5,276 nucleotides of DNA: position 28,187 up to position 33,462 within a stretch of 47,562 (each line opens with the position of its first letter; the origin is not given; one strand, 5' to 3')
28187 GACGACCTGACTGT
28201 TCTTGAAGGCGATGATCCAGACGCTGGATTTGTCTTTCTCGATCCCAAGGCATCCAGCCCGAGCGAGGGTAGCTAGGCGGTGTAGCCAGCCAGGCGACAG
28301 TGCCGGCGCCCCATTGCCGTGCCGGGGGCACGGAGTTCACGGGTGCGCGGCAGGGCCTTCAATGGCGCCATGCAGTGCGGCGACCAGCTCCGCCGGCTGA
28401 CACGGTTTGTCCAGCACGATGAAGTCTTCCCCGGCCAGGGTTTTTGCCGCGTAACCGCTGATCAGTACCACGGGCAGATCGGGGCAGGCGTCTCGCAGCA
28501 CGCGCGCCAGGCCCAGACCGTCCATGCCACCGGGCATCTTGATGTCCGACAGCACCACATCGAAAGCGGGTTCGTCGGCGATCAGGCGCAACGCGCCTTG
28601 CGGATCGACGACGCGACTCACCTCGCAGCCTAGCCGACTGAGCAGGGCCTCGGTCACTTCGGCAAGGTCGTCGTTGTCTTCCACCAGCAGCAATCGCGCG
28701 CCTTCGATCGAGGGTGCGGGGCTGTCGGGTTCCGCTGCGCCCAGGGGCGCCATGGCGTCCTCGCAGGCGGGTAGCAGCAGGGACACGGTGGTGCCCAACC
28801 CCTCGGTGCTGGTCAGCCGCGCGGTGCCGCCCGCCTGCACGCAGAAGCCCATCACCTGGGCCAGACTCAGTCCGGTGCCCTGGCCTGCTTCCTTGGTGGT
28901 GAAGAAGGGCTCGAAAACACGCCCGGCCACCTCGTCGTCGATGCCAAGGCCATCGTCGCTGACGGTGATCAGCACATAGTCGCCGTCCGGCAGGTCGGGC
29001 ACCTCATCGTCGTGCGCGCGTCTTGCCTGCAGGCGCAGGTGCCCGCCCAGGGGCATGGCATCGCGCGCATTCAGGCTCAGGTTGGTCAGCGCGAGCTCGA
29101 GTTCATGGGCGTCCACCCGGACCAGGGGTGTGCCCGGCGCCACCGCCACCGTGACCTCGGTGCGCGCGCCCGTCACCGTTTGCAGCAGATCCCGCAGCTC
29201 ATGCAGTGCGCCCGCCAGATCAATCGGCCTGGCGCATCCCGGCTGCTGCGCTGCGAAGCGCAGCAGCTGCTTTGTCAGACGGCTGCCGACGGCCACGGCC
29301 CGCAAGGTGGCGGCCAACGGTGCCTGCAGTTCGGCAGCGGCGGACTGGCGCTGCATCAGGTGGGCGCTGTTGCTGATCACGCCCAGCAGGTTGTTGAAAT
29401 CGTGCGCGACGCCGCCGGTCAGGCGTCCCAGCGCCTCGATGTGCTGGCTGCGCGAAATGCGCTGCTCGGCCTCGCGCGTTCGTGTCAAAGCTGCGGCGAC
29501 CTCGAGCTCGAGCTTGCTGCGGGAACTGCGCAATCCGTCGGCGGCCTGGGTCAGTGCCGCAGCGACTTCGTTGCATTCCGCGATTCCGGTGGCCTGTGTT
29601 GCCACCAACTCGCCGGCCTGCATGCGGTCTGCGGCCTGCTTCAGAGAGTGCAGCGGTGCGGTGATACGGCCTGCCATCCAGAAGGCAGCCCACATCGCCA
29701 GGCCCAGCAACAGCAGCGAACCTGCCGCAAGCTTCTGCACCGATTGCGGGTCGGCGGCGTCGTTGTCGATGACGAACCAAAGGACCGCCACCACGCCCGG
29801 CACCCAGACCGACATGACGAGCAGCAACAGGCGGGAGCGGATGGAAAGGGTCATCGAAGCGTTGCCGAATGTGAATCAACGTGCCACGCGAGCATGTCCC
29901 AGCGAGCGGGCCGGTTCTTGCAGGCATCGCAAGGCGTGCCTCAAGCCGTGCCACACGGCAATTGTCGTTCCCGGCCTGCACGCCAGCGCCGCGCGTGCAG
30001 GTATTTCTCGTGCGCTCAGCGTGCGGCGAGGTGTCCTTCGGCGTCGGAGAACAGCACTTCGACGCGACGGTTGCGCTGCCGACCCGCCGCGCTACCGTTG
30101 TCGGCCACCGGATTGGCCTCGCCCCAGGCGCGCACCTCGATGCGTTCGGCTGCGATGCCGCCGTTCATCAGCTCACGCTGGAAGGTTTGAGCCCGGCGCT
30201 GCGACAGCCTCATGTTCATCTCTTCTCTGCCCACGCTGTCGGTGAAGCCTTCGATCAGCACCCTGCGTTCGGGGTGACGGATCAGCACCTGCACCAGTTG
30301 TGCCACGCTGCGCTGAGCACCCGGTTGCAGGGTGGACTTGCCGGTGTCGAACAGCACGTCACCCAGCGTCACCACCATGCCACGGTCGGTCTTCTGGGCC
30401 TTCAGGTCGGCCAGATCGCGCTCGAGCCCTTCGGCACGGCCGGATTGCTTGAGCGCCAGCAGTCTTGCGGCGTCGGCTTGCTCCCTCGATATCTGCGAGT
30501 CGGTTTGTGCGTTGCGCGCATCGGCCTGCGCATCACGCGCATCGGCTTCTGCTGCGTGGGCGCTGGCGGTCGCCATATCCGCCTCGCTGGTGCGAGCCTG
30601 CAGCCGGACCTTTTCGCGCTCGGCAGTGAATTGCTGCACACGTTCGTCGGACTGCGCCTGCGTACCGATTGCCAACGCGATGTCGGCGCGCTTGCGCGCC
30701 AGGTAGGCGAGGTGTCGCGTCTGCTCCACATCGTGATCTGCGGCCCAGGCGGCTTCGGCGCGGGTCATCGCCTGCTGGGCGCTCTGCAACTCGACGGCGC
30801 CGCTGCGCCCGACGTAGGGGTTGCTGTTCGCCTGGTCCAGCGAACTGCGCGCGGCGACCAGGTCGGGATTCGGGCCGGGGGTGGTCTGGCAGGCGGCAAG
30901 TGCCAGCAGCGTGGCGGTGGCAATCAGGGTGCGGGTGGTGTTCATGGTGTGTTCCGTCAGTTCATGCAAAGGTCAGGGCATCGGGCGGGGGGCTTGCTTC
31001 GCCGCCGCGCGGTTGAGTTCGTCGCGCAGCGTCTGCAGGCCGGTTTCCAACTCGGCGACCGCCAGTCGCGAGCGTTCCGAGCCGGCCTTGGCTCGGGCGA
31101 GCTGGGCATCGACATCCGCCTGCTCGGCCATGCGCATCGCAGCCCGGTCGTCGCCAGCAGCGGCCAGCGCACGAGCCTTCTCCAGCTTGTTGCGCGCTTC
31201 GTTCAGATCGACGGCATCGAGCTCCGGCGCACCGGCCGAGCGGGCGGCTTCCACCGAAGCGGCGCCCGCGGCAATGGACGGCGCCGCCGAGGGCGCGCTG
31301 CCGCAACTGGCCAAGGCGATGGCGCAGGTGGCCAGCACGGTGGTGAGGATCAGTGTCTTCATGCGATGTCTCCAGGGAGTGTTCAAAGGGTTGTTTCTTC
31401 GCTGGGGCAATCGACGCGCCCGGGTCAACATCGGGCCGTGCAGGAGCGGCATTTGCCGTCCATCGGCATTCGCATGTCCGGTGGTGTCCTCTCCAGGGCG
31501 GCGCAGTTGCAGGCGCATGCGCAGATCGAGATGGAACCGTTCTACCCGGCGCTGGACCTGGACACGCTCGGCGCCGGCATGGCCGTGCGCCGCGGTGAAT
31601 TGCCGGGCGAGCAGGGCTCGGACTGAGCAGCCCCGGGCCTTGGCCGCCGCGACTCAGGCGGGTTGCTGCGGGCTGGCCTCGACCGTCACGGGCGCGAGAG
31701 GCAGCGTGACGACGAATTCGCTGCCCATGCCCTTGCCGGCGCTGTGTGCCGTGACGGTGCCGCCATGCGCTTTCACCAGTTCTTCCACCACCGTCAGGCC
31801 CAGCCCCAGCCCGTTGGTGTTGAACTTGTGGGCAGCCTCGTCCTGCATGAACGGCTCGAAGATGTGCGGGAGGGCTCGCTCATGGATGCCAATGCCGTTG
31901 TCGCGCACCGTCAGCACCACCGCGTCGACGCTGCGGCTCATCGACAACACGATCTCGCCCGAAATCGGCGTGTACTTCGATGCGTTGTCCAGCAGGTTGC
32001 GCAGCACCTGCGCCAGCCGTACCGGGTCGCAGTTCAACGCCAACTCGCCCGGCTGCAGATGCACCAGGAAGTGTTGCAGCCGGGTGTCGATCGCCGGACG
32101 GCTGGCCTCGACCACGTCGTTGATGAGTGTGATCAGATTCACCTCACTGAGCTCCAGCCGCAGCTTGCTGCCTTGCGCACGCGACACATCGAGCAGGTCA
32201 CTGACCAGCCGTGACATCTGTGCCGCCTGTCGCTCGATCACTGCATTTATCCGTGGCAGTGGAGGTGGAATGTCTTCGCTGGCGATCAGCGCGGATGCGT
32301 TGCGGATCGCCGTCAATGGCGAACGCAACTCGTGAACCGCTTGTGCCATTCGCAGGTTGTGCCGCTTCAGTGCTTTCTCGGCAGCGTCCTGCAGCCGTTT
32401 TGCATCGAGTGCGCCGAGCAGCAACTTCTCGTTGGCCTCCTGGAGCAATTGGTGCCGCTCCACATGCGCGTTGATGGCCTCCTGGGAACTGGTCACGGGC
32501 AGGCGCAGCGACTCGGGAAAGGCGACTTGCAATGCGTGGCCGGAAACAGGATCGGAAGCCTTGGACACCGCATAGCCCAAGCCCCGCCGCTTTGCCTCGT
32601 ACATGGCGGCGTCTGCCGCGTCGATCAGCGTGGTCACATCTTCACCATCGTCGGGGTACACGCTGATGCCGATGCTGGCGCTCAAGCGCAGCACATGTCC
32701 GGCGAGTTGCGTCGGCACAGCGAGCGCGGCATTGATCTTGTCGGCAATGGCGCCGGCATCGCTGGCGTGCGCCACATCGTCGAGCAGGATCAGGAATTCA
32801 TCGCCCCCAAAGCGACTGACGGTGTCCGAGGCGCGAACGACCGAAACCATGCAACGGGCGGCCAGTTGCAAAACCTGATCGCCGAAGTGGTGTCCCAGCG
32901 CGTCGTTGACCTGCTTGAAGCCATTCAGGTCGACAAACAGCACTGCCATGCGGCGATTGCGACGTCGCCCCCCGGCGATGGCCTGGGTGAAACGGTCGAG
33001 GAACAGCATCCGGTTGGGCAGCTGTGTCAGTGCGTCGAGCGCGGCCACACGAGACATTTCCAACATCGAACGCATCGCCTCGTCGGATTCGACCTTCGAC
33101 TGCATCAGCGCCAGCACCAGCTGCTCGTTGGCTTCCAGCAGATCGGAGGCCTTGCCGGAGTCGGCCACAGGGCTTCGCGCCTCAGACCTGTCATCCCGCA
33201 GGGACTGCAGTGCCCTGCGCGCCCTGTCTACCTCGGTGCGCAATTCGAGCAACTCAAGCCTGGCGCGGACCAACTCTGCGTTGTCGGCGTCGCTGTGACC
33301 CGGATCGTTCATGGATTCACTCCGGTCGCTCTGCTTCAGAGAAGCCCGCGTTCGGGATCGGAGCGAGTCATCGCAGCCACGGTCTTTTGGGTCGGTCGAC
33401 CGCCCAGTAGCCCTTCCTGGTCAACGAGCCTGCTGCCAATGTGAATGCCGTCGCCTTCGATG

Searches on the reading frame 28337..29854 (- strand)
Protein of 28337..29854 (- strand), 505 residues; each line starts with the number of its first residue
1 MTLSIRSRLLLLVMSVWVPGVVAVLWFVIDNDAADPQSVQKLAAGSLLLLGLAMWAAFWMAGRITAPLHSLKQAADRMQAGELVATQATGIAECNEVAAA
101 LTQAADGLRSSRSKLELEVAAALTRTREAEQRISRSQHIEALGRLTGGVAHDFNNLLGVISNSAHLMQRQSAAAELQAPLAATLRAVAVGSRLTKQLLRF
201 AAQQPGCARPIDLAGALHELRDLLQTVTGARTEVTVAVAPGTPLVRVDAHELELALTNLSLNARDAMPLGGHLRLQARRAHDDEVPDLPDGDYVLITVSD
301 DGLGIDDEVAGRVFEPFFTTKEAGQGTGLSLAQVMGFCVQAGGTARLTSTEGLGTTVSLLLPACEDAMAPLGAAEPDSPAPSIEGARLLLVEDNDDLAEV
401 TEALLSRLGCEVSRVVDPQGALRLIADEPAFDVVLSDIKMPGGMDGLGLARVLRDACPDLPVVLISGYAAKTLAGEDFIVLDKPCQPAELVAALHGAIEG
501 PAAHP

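Call 4: search_protein_families(library=pfam, proteins=[window:28337-29854:-])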
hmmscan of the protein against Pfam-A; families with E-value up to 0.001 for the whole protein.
window:28337-29854:- (505 aa): 4 families
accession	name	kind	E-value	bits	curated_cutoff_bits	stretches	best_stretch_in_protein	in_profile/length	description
PF02518.31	HATPase_c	-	8.7e-18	65.2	26.4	1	248-363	2-109/111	Histidine kinase-, DNA gyrase B-, and HSP90-like ATPase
PF00072.30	Response_reg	-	4e-15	56.4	30.2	1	389-494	2-110/111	Response regulator receiver domain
PF00512.31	HisKA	-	6.9e-05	23.3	26.9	1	142-204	2-64/66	His Kinase A (phospho-acceptor) domain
PF00672.30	HAMP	-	9.7e-05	23.1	25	1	59-105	1-48/53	HAMP domain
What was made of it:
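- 28337..29854 (-): Hybrid histidine kinase-receiver protein, a candidate sensor feeding the activator. Pfam domains (call 4).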

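Call 46: search_protein_families(library=ncbifam, proteins=[window:28337-29854:-], max_evalue=0.00001)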
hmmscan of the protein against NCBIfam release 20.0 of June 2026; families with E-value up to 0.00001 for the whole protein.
window:28337-29854:- (505 aa): 68 families (the best 25 are shown)
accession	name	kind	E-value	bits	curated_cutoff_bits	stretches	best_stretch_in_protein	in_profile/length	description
NF010076.0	PRK13557.1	subfamily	9.8e-90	301.5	631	1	123-502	144-537/540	histidine kinase famiy protein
NF046020.1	HisKinCckABruc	equivalog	2.1e-67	227.7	1000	1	122-485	460-854/868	cell cycle histidine kinase CckA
NF046026.1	HisKinCckACaul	equivalog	6e-59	199.8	1000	1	124-470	284-643/678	cell cycle histidine kinase CckA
NF010411.0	PRK13837.1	equivalog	4.3e-55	187.1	647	1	85-501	398-815/828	two-component system VirA-like sensor kinase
NF008468.0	PRK11360.1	equivalog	1.9e-39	135.5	646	1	123-365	377-610/616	two-component system sensor histidine kinase AtoS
NF052574.1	HisKinEspCMyxo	equivalog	2.3e-34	118.7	1200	1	123-498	398-783/785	serine histidine kinase EspC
NF052573.1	HisKinEspAMyxo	equivalog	1.6e-31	109.2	1400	1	80-460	326-705/755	serine histidine kinase EspA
NF047466.1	hybrid_RR_LvrB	exception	1.8e-30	106.4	500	1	127-363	137-376/377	hybrid histidine kinase/response regulator LvrB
NF007688.0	PRK10364.1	equivalog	6.2e-29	101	479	1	126-363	224-451/460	two-component system sensor histidine kinase ZraS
TIGR02956.1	TMAO_torS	equivalog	2e-25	89.1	676.5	1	291-459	608-773/967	TMAO reductase system sensor histidine kinase/response regulator TorS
NF008543.0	PRK11466.1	equivalog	6.1e-22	77.3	982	1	290-465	589-760/914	TMAO reductase system sensor histidine kinase/response regulator TorS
TIGR02916.1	PEP_his_kin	equivalog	1.1e-20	73.8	300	1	118-362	452-679/679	XrtA/PEP-CTERM system histidine kinase PrsK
NF011874.0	PRK15347.1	equivalog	1.2e-19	70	852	2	293-365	544-616/921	two component system sensor kinase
NF041832.1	near_NosP_CTERM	subfamily_domain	5e-19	68.6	400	1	216-495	86-367/370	NahK/ErcS family hybrid sensor histidine kinase/response regulator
NF038348.1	T2SS_HK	subfamily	9.5e-19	67.2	450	1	241-362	461-572/574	histidine kinase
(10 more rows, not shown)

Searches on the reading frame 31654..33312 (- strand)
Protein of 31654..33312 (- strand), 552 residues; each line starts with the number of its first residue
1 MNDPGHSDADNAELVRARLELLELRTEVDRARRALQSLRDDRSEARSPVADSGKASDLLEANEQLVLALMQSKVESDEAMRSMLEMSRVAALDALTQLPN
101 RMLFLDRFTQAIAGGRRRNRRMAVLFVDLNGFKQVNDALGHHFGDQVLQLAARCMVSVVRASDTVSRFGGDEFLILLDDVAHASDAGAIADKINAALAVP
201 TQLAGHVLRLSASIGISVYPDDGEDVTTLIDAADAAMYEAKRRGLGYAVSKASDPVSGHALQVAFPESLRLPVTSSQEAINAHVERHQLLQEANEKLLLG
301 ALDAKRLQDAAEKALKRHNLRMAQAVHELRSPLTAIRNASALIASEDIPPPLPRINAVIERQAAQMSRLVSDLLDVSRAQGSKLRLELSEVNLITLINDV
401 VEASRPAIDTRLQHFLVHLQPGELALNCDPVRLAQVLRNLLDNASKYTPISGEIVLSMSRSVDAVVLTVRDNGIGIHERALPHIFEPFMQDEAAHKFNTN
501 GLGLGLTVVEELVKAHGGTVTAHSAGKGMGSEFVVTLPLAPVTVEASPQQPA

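Call 4: search_protein_families(library=pfam, proteins=[window:31654-33312:-])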
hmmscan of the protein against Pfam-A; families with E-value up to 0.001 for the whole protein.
window:31654-33312:- (552 aa): 3 families
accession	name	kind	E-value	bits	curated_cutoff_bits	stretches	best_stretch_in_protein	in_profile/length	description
PF00990.26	GGDEF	-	1.1e-46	159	23.8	1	90-244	1-158/161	Diguanylate cyclase, GGDEF domain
PF02518.31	HATPase_c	-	3.3e-28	98.8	26.4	1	429-540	2-110/111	Histidine kinase-, DNA gyrase B-, and HSP90-like ATPase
PF00512.31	HisKA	-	6.7e-11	42.5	26.9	1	323-380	7-64/66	His Kinase A (phospho-acceptor) domain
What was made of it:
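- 31654..33312 (-): GGDEF-histidine kinase fusion, the third gene of the operon. Pfam GGDEF, HisKA and HATPase_c (call 4).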

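Call 46: search_protein_families(library=ncbifam, proteins=[window:31654-33312:-], max_evalue=0.00001)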
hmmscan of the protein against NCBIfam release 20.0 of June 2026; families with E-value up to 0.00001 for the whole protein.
window:31654-33312:- (552 aa): 102 families (the best 25 are shown)
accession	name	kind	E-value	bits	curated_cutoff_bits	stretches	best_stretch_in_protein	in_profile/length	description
NF007423.1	PRK09966.1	equivalog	1.2e-46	159.4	325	1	85-241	234-390/390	diguanylate cyclase DgcN/YfiN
NF045675.1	PhdiestaseDibA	equivalog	2.3e-45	155.1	980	1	81-249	194-363/623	phosphodiesterase DibA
NF046044.1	PnpS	equivalog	9.6e-44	149.9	400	1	323-538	175-390/390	two-component system histidine kinase PnpS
NF041880.1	EPS_EpsF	equivalog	1.1e-40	139.6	900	1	303-538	259-492/492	response regulator EpsF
TIGR00254.1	GGDEF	domain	1.1e-40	139.1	37.4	1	88-245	3-161/168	diguanylate cyclase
NF033092.0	HK_WalK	equivalog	5.3e-40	137.6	725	1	322-539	376-594/594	cell wall metabolism sensor histidine kinase WalK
NF040691.1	MtrAB_MtrB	equivalog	8.2e-40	137.3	450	1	326-540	279-493/507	MtrAB system histidine kinase MtrB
TIGR02966.1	phoR_proteo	equivalog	2.3e-37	128.8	334.2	1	282-536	82-332/333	phosphate regulon sensor histidine kinase PhoR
NF047874.1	MASE3_PAS_HK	subfamily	2.6e-37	129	560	1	321-543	401-629/655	MASE3 domain-containing sensor histidine kinase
NF008099.0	PRK10841.1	equivalog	5.6e-37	127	920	1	307-543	459-694/949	two-component system sensor histidine kinase RcsC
TIGR02956.1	TMAO_torS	equivalog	1.3e-36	126.1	676.5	1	280-549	425-692/967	TMAO reductase system sensor histidine kinase/response regulator TorS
NF038266.1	diguan_SiaD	equivalog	6e-35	120.8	290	1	80-244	83-248/252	biofilm regulation diguanylate cyclase SiaD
NF008312.0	PRK11100.1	equivalog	7.2e-35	120.7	356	1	326-528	264-464/477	two-component system sensor histidine kinase CreC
NF007007.0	PRK09470.1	equivalog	1.3e-34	119.9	486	1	306-540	233-460/463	envelope stress sensor histidine kinase CpxA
NF007135.0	PRK09581.1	equivalog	1.9e-34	119.3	474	1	77-249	278-453/457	PleD family two-component system response regulator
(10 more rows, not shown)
